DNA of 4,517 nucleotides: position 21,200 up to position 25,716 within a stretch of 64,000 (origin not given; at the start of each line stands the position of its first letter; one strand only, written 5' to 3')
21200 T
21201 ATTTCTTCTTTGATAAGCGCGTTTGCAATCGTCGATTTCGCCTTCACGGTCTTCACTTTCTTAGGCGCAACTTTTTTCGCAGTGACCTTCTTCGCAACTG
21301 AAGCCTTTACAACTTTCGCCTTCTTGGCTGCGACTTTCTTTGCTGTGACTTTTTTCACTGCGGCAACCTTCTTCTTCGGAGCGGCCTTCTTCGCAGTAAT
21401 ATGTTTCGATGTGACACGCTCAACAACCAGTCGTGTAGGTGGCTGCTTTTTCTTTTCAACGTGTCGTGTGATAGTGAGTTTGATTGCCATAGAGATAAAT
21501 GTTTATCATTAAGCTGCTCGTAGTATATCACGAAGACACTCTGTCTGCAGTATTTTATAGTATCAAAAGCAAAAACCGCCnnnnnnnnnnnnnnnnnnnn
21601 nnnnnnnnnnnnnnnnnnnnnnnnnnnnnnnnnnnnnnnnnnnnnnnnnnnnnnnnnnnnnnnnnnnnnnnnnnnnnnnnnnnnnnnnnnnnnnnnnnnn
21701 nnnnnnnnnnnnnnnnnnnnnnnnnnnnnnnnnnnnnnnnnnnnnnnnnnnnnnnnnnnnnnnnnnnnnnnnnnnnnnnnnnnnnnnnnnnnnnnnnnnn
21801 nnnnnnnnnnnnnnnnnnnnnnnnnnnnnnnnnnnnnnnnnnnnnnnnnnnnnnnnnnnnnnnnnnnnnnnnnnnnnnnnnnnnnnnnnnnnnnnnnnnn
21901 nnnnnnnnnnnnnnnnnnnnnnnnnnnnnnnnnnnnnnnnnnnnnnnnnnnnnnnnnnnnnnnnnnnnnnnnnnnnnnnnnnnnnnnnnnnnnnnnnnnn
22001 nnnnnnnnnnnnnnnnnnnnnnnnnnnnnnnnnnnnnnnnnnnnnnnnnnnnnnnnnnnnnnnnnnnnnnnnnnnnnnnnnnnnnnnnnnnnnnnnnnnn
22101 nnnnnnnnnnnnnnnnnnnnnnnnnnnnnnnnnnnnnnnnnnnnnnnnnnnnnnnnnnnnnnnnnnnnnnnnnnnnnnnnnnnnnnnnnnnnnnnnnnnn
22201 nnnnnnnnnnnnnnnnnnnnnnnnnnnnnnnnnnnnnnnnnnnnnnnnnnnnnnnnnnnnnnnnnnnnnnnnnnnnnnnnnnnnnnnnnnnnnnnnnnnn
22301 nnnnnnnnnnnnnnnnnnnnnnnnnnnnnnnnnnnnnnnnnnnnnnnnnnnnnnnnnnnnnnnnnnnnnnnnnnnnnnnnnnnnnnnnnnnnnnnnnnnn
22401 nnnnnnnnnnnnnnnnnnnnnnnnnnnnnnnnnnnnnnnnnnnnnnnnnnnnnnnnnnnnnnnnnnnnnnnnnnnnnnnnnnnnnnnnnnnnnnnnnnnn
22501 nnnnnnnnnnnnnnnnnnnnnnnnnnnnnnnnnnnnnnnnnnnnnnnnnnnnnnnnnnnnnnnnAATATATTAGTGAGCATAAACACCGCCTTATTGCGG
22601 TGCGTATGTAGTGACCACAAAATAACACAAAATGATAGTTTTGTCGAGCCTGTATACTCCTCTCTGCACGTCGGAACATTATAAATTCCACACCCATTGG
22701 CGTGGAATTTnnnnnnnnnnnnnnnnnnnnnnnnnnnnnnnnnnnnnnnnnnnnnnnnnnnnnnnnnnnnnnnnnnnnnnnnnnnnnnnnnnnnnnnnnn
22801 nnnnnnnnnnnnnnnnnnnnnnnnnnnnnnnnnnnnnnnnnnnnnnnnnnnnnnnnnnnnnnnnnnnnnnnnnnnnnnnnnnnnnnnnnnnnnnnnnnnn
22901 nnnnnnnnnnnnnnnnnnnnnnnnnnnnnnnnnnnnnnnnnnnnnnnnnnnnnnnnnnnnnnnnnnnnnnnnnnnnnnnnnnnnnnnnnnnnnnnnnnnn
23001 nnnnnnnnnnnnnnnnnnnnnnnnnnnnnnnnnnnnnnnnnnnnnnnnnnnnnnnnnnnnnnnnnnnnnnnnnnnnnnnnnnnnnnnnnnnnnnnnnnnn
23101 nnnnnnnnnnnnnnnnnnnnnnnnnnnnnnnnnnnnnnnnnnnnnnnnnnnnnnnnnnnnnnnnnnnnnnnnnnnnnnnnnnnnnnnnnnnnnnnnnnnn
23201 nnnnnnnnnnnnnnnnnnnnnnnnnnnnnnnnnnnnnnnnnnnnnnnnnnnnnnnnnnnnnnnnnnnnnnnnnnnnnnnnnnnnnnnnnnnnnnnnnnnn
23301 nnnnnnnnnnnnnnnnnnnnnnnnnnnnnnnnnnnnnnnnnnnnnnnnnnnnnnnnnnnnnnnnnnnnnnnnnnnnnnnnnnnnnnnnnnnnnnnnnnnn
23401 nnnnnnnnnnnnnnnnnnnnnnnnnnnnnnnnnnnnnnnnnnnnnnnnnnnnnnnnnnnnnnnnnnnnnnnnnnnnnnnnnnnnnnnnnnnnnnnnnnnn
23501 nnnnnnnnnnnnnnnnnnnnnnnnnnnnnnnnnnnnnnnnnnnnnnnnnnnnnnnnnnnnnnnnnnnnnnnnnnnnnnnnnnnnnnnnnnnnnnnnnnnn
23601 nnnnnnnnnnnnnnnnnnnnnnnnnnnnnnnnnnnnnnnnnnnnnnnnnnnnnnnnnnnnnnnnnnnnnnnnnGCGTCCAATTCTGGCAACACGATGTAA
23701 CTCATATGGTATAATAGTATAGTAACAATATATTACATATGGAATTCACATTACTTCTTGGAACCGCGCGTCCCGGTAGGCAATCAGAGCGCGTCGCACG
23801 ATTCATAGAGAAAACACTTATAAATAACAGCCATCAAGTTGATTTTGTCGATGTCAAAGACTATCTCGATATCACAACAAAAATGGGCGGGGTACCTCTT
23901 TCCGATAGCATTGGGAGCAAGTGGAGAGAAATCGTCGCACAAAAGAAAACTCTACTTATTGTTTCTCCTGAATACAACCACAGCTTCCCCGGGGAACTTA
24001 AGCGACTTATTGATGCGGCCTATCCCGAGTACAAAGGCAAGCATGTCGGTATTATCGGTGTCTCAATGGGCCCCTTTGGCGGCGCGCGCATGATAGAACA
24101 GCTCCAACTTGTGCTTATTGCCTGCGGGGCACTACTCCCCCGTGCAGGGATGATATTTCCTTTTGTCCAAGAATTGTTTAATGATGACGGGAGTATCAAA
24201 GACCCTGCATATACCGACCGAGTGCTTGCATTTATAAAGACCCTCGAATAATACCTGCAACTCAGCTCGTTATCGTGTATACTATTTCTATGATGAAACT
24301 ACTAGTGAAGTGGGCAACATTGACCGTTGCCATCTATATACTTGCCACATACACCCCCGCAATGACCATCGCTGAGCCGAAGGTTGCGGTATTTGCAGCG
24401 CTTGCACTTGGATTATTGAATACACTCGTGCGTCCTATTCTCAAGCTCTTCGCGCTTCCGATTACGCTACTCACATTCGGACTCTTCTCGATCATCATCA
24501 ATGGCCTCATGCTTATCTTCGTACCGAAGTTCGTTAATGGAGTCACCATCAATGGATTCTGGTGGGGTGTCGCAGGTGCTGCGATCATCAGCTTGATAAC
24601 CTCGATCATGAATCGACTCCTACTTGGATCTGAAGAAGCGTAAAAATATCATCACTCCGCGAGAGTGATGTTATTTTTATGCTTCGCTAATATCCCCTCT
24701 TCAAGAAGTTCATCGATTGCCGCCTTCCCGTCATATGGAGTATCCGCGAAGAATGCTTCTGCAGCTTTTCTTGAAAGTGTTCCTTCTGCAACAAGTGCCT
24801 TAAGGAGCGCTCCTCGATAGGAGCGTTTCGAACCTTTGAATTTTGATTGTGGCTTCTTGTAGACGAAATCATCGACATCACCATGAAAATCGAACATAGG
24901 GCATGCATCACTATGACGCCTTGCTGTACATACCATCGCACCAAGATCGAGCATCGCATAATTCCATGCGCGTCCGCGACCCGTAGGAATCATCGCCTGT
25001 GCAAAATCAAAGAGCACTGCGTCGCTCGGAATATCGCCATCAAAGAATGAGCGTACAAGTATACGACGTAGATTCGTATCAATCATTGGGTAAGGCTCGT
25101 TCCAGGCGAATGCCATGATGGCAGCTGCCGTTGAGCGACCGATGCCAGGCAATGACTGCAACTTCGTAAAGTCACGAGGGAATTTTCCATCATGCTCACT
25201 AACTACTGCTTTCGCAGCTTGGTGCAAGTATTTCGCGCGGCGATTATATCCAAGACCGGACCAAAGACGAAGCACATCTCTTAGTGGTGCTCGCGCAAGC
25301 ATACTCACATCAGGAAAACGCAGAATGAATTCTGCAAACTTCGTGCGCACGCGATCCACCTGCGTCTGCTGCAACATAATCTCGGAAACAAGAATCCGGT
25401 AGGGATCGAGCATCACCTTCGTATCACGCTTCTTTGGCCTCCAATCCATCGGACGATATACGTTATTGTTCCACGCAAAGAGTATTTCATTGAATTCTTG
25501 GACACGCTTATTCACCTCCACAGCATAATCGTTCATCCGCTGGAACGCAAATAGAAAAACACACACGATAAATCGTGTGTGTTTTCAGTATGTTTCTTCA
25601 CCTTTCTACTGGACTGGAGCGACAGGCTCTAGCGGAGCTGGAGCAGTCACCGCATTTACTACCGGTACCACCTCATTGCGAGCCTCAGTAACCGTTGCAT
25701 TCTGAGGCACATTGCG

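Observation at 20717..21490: Histone-H1-like Lys/Ala-rich domain fused to a Bcp peroxiredoxin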

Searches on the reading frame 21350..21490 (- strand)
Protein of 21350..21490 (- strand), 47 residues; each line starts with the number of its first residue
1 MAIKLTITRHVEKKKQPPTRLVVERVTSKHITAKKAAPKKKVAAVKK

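Call 40: find_homologous_proteins(query=A4, max_evalue=10)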
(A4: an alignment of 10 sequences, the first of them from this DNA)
Query A4 (10 sequences): 52 candidates shared short words with the query, none scored E <= 10.

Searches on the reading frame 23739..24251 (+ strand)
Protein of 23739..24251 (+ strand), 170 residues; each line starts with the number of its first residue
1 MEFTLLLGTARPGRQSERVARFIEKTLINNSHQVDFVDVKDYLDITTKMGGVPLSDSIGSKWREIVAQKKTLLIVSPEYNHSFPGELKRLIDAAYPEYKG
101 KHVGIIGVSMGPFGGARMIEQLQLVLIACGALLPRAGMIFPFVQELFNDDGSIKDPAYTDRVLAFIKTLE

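Call 43: search_protein_families(library=pfam, proteins=[window:23739-24251:+], max_evalue=0.001)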
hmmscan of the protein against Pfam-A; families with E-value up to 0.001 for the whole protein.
window:23739-24251:+ (170 aa): 2 families
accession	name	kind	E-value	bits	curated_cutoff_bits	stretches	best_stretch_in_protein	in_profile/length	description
PF03358.20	FMN_red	-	9.6e-25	87.4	24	1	1-136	1-142/152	NADPH-dependent FMN reductase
PF02525.22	Flavodoxin_2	-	0.00013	22.2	27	1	4-93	4-102/198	Flavodoxin-like fold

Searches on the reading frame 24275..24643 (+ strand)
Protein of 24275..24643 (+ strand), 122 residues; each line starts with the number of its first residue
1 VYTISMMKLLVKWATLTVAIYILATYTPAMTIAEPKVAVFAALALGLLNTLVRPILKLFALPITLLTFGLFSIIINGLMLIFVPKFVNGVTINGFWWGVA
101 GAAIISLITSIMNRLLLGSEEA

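Call 43: search_protein_families(library=pfam, proteins=[window:24275-24643:+], max_evalue=0.001)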
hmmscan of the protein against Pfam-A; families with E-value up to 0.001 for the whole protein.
window:24275-24643:+ (122 aa): 1 family
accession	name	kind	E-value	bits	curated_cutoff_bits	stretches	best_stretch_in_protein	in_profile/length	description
PF04020.18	Phage_holin_4_2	-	1.5e-27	96.7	28.8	1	7-111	1-105/105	Mycobacterial 4 TMS phage holin, superfamily IV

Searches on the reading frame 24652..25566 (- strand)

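Call 43: search_protein_families(library=pfam, proteins=[window:24652-25566:-], max_evalue=0.001)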
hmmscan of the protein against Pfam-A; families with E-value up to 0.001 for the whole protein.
window:24652-25566:- (304 aa): 2 families
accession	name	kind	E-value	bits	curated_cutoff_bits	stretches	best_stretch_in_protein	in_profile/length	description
PF00730.31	HhH-GPD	-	1.5e-17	64.3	26.2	1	60-180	1-93/108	HhH-GPD superfamily base excision DNA repair protein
PF00633.29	HHH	-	3.6e-07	30.1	24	1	125-153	2-30/30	Helix-hairpin-helix motif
